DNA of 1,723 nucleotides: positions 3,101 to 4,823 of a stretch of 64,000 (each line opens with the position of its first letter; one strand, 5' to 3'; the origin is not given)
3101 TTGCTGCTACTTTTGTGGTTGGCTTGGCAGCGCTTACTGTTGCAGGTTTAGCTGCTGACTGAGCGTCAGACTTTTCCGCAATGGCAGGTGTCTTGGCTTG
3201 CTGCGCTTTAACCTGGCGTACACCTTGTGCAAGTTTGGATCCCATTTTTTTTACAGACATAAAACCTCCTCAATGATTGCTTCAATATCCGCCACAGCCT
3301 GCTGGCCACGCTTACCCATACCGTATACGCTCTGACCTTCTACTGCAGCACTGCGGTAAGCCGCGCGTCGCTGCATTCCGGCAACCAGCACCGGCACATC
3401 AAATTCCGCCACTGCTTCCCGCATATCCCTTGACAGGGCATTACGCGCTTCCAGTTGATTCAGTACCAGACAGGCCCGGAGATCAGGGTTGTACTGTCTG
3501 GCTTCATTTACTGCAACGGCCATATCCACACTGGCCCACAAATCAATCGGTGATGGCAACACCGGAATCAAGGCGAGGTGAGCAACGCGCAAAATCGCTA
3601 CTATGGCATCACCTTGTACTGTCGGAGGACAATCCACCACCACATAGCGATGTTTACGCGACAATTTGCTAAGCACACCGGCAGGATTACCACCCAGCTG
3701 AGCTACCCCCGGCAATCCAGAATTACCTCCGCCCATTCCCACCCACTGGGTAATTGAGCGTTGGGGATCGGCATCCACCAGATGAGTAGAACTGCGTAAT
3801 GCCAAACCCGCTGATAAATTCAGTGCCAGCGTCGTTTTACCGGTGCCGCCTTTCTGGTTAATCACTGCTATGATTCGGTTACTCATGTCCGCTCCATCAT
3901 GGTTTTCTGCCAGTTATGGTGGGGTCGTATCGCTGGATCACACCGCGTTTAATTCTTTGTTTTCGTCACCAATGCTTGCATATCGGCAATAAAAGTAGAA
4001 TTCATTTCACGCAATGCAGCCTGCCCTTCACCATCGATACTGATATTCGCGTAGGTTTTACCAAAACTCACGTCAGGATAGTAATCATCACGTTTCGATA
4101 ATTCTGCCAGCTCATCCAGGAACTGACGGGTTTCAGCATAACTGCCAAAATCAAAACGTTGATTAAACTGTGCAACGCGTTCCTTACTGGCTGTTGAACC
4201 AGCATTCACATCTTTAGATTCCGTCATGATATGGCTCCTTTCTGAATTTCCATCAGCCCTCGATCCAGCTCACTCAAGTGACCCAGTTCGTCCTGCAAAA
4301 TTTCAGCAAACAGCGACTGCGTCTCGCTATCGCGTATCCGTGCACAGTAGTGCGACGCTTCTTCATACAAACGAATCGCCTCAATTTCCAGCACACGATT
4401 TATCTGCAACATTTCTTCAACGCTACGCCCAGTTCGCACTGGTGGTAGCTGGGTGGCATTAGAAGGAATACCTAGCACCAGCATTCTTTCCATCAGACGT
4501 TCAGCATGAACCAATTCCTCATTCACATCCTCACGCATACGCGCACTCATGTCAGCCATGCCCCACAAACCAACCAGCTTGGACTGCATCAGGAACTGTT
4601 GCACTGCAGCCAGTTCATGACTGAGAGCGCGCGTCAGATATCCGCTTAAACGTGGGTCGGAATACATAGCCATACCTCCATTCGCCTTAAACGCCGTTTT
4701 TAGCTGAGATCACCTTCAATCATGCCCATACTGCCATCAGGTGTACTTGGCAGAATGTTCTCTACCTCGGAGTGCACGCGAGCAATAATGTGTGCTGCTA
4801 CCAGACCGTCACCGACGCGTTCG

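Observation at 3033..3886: ParA-type ATPase plus tiny disordered partner embedded in the cso locus (McdAB-like carboxysome positioning pair)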

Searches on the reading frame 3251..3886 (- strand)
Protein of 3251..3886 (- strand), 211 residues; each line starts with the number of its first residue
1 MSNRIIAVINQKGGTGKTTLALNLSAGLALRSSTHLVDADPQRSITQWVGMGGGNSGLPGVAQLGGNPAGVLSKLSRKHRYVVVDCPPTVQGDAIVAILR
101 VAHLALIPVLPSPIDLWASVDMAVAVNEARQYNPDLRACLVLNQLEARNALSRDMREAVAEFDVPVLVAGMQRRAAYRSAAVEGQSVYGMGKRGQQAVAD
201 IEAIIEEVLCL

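Call 3: search_protein_families(library=pfam, proteins=[window:3251-3886:-], max_evalue=0.01)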
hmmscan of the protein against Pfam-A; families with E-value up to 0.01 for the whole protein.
window:3251-3886:- (211 aa): 5 families
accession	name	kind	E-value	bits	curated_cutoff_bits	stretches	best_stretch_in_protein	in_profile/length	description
PF13614.12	AAA_31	-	2.6e-16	60.5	27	1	4-51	2-50/177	AAA domain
PF01656.29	CbiA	-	1.3e-12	48.2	25.4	1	6-186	1-124/125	CobQ/CobB/MinD/ParA nucleotide binding domain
PF10609.15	ParA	-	2e-05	24.6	27.1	1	4-40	4-41/246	NUBPL iron-transfer P-loop NTPase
PF09140.17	MipZ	-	0.00022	21.1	20.7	0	5-49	2-48/262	ATPase MipZ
PF07015.17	VirC1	-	0.00036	20.4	24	0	5-49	3-48/231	VirC1 protein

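Call 4: search_protein_families(library=ncbifam, proteins=[window:3251-3886:-], max_evalue=0.01)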
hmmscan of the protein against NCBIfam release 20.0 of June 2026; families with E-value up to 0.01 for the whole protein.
window:3251-3886:- (211 aa): 13 families
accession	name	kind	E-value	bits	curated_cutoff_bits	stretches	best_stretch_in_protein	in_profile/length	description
NF041546.1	ParA_partition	equivalog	9.5e-56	188.6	180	1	5-207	1-203/203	ParA family partition ATPase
TIGR03453.1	partition_RepA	equivalog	3.7e-10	39.2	348.45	1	4-51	105-153/387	plasmid partitioning protein RepA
TIGR01969.1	minD_arch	subfamily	1.6e-09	37.3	201.75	2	4-40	1-38/251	cell division ATPase MinD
TIGR03371.1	cellulose_yhjQ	equivalog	2.9e-09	36.8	157.85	2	5-46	3-45/246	cellulose biosynthesis protein BcsQ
TIGR01968.1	minD_bact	equivalog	6.4e-07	29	212.9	1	4-40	2-39/261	septum site-determining protein MinD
NF010443.0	PRK13869.1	subfamily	9.5e-07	27.9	446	1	4-50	122-169/405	plasmid-partitioning protein RepA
TIGR03815.1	CpaE_hom_Actino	equivalog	1.9e-05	24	154.45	1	4-42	112-151/340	septum site-determining protein Ssd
NF010423.0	PRK13849.1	equivalog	7.6e-05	22.2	313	1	5-49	3-48/231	conjugal transfer ATPase VirC1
NF041136.1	MrpORP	equivalog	0.00014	21.3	450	1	5-40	7-43/365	iron-sulfur cluster carrier protein MrpORP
NF053622.1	ATPseBagAMYCTU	equivalog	0.0024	17.3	400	0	7-47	10-51/325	ATPase BagA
TIGR03018.1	pepcterm_TyrKin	hypoth_equivalog_domain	0.0026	17.1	230.65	0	4-43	36-77/207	XrtA-associated tyrosine autokinase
NF008079.0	PRK10818.1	equivalog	0.0076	15.6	508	0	4-34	3-33/270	septum site-determining protein MinD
TIGR04291.1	arsen_driv_ArsA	equivalog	0.0086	14.8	650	0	8-47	324-364/565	arsenical pump-driving ATPase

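Call 14: find_homologous_proteins(query=window:3251-3886:-, max_evalue=1e-20)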
Query window:3251-3886:- (211 aa): 1571 proteins with E <= 1e-20 among 6125 candidates; the best 120 are listed.
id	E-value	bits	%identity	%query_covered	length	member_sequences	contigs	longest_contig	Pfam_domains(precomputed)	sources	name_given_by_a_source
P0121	5.4e-128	442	97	100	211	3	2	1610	PF01656.30,PF13614.13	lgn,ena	-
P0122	1.3e-117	408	88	100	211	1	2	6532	PF10609.16,PF01656.30,PF13614.13,PF07015.18,PF09140.18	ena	-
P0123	3.1e-117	407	90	100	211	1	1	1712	PF10609.16,PF01656.30,PF13614.13,PF07015.18,PF09140.18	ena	-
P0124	2.4e-116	404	89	100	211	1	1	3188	PF10609.16,PF01656.30,PF13614.13,PF07015.18,PF09140.18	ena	-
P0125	1.3e-115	402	89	99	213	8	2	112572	PF10609.16,PF01656.30,PF13614.13,PF09140.18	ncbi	-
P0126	2.1e-115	401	87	100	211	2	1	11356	PF10609.16,PF01656.30,PF13614.13,PF07015.18,PF09140.18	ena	-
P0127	4.0e-115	400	87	100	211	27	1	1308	PF10609.16,PF01656.30,PF13614.13,PF07015.18,PF09140.18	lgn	-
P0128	7.6e-115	399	87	100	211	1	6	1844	PF10609.16,PF01656.30,PF13614.13,PF07015.18,PF09140.18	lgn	-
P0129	4.2e-114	397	87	100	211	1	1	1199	PF10609.16,PF01656.30,PF13614.13,PF09140.18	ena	-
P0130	5.8e-114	397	84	100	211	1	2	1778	PF10609.16,PF01656.30,PF13614.13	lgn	-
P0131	1.7e-113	395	86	100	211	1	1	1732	PF10609.16,PF01656.30,PF13614.13,PF07015.18,PF09140.18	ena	-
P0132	2.1e-113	395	88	100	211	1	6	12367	PF10609.16,PF01656.30,PF13614.13,PF09140.18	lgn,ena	-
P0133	3.3e-113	394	88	100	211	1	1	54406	PF10609.16,PF01656.30,PF13614.13,PF07015.18,PF09140.18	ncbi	ncbi:MAG: ParA family partition ATPase [Acidithiobacillus sp.]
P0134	6.7e-113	393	85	100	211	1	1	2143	PF10609.16,PF01656.30,PF13614.13,PF07015.18,PF09140.18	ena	-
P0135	8.2e-113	393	88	100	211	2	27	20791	PF10609.16,PF01656.30,PF13614.13,PF07015.18,PF09140.18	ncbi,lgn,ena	-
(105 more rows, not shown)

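Call 18: find_related_loci(query=A2, collection=genome_contigs, flank=6000)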
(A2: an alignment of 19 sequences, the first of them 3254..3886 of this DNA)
Query A2 (211 aa) in genome_contigs; peptide patterns used: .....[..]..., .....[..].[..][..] (x = any residue, [..] = any of these).
600 stretches matched a pattern (row limit reached: there are more); 508 encode a relative of the query (tblastn E <= 1e-3); the best 80 are kept; 80 distinct loci.
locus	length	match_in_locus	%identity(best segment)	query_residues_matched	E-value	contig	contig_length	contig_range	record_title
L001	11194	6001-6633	82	1-211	2e-115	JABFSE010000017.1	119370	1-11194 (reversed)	MAG: Sulfuriferula sp. isolate WB-IL-01 seq_31, whole genome shotgun sequence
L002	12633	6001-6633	82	1-211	3e-115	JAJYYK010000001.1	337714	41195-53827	MAG: Proteobacteria bacterium isolate FK4.bin111 NODE_11_length_337714_cov_5.453990, whole genome shotgun sequence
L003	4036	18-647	62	1-210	6e-83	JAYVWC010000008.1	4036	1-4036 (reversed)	MAG: Spongiibacteraceae bacterium isolate GL81_UP_metabat_51 GL81_UP_metabat_51_7, whole genome shotgun sequence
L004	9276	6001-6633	80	1-211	7e-113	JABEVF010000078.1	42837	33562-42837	MAG: Gallionella sp. isolate MAG 25 k99_1179745, whole genome shotgun sequence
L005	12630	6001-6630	53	1-209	5e-71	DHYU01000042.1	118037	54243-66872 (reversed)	MAG TPA_asm: Proteobacteria bacterium UBA5122 UBA5122_contig_1586, whole genome shotgun sequence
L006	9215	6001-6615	55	6-209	7e-66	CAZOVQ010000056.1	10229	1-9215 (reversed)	MAG TPA_asm: uncultured Thiobacillus sp. isolate binchicken_co37_82 genome assembly, contig: NODE_2810_length_10229_cov_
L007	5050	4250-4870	59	6-211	3e-65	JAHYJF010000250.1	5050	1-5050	MAG: Burkholderiaceae bacterium isolate KA15 NODE_6322_length_5050_cov_6.666057, whole genome shotgun sequence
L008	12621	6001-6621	57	6-211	1e-64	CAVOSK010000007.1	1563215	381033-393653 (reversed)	MAG: uncultured beta proteobacterium isolate MFD09964.bin.1.98 genome assembly, contig: contig_901, whole genome shotgun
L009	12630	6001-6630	47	1-209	5e-64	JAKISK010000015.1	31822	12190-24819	MAG: Thiomicrorhabdus sp. isolate D96SM.bin.15 NODE_1085_length_31822_cov_31.701981, whole genome shotgun sequence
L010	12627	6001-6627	49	2-209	2e-63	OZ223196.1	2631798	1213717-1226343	MAG: Hydrogenovibrio sp. isolate f014e81b-f0a7-425c-9a02-3c362a795be1 genome assembly, chromosome: 1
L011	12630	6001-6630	49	1-209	2e-63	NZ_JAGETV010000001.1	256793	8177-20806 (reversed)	Thiomicrorhabdus marina strain 6S2-11 scaffold_1_length=256794, whole genome shotgun sequence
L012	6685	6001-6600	49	1-199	4e-63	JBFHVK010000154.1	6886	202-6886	MAG: Gammaproteobacteria bacterium isolate Mix_sand09.2021.07.G.48 k141_2128241_length_6886_cov_31.3373, whole genome sh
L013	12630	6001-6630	47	1-209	3e-61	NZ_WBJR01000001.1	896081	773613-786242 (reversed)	Hydrogenovibrio sp. JE_KL2 scaffold_0, whole genome shotgun sequence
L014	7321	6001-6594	49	1-197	6e-61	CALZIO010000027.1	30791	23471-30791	MAG: uncultured Chromatiaceae bacterium isolate FCS_M_Gamma_047.1 genome assembly, contig: NODE_71_length_30791_cov_14.2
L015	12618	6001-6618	57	6-210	3e-61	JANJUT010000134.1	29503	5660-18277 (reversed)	MAG: Thiobacillus sp. isolate RXS2_metabat.bin.29 RXS2_k141_10468, whole genome shotgun sequence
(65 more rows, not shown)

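Call 28: search_solved_structures(query=window:3254-3886:-, max_evalue=0.00001, show_alignments=1)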
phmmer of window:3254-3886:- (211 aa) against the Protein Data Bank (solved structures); distinct sequences matched with E-value up to 0.00001: 12.
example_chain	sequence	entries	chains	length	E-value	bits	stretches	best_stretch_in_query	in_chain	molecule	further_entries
4dzz_A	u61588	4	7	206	5e-17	65.5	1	4-208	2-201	Plasmid partitioning protein ParF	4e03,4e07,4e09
5u1g_D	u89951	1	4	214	5.7e-17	65.3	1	4-208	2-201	ParA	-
4pfs_A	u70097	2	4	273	1.2e-12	51.2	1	71-199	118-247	Cobyrinic Acid a,c-diamide synthase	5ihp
5if9_A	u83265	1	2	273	1.3e-12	51.2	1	72-199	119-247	Cobyrinic Acid a,c-diamide synthase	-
3cwq_A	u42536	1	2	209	2.8e-12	50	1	5-191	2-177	ParA family chromosome partitioning protein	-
8ray_B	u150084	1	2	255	4.2e-11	46.2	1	3-91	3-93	ParA family protein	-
7dut_A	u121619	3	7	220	2.9e-10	43.5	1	5-52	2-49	SOJ protein (Soj)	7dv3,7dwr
6iub_A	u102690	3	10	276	4.9e-10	42.7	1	2-51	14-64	SpoOJ regulator (Soj)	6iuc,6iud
8jmj_A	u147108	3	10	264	5.7e-09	39.2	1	2-50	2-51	SpoOJ regulator (Soj)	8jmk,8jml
1wcv_1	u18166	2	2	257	3.2e-08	36.8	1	4-52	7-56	SEGREGATION PROTEIN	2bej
2bek_A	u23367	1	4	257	5.5e-07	32.8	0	4-52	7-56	SEGREGATION PROTEIN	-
1g3q_A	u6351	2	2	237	1.5e-06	31.3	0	3-40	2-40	CELL DIVISION INHIBITOR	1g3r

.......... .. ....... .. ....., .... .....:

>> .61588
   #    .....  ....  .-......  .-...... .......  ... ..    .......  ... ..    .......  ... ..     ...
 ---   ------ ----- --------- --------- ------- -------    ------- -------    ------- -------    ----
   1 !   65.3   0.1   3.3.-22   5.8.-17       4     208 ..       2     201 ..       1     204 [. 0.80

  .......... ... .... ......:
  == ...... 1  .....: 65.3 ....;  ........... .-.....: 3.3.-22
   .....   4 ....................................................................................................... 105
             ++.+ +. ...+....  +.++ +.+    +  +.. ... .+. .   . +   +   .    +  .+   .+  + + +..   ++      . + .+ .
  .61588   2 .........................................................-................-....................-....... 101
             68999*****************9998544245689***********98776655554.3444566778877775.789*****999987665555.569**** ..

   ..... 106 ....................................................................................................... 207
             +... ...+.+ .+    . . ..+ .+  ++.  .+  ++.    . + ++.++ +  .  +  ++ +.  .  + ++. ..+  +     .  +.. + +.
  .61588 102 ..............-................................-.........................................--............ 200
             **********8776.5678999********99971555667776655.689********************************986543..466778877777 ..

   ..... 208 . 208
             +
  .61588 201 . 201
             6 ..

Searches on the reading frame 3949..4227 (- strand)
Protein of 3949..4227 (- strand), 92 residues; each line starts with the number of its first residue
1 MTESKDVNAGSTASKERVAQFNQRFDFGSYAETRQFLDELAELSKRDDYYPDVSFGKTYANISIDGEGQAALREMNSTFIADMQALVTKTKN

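Call 3: search_protein_families(library=pfam, proteins=[window:3949-4227:-], max_evalue=0.01)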
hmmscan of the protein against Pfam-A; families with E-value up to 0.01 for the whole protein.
window:3949-4227:- (92 aa): 0 families

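Call 4: search_protein_families(library=ncbifam, proteins=[window:3949-4227:-], max_evalue=0.01)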
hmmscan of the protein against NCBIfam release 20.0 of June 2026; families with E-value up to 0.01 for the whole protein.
window:3949-4227:- (92 aa): 1 family
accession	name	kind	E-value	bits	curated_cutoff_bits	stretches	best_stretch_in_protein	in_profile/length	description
NF002019.0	PRK00823.1-4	equivalog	0.00051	20.1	137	1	19-64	44-89/116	4a-hydroxytetrahydrobiopterin dehydratase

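Call 50: search_solved_structures(query=window:3952-4227:-, max_evalue=0.01)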
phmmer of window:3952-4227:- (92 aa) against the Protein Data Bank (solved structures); distinct sequences matched with E-value up to 0.01: 1.
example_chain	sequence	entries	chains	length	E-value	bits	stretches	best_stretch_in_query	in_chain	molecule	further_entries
4low_A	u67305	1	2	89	2.3e-12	50.4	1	21-87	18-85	acRAF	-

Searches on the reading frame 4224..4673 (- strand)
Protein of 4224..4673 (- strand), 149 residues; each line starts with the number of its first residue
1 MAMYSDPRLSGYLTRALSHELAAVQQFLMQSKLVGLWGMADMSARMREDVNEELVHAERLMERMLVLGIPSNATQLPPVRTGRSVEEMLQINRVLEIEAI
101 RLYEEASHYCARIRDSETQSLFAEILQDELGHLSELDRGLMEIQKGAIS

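Call 3: search_protein_families(library=pfam, proteins=[window:4224-4673:-], max_evalue=0.01)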
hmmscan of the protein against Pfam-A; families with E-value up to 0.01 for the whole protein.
window:4224-4673:- (149 aa): 3 families
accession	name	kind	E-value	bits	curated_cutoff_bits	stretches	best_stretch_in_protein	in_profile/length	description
PF00210.30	Ferritin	-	1.8e-18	67.3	24.5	1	13-140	4-136/142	Ferritin-like domain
PF02915.23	Rubrerythrin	-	3.7e-05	24.6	22.8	1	13-137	3-134/137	Rubrerythrin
PF03232.19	COQ7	-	0.001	19.1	23.5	1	84-139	2-55/169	Ubiquinone biosynthesis protein COQ7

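Call 4: search_protein_families(library=ncbifam, proteins=[window:4224-4673:-], max_evalue=0.01)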
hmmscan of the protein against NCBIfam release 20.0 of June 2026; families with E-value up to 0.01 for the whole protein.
window:4224-4673:- (149 aa): 1 family
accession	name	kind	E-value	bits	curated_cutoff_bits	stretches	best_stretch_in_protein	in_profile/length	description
TIGR00754.1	bfr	equivalog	3.4e-21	75.9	125.55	1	3-145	1-143/157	bacterioferritin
